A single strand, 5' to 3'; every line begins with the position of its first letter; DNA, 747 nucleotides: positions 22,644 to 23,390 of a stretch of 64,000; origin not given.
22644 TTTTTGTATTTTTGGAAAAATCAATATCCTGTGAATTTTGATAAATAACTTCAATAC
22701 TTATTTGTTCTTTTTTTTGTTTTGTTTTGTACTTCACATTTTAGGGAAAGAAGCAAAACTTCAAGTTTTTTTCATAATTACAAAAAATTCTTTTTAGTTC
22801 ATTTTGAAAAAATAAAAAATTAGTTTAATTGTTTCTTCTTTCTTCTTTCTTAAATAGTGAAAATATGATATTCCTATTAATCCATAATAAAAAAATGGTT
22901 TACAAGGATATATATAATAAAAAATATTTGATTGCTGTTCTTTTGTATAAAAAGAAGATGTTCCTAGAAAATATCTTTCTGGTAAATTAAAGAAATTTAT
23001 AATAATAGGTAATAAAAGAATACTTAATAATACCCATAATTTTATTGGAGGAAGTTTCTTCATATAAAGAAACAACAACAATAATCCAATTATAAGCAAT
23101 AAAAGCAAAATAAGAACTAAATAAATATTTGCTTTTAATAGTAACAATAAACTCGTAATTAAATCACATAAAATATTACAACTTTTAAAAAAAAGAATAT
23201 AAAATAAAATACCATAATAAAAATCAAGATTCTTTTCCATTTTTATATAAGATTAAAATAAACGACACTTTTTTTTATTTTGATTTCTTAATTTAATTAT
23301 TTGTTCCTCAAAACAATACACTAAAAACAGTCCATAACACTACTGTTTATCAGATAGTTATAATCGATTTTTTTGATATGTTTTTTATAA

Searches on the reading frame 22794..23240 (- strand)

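Call 15: search_protein_families(library=ncbifam, proteins=[window:22794-23240:-])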
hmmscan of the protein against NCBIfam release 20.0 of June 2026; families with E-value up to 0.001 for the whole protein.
window:22794-23240:- (148 aa): 0 families

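Call 31: search_protein_families(library=ncbifam, proteins=[window:22794-23240:-], max_evalue=10)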
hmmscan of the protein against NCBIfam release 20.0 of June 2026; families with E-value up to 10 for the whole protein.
window:22794-23240:- (148 aa): 1 family
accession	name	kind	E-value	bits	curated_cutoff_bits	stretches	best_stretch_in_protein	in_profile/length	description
NF003678.0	PRK05305.1-2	equivalog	0.044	13.1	225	1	45-93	19-62/218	phosphatidylserine decarboxylase family protein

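Call 32: search_protein_families(library=pfam, proteins=[window:22794-23240:-], max_evalue=1)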
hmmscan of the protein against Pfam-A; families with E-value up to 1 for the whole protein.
window:22794-23240:- (148 aa): 1 family
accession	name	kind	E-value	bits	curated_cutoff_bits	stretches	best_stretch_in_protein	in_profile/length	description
PF00487.30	FA_desaturase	-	0.034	14.3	29.7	1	38-94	134-187/253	Fatty acid desaturase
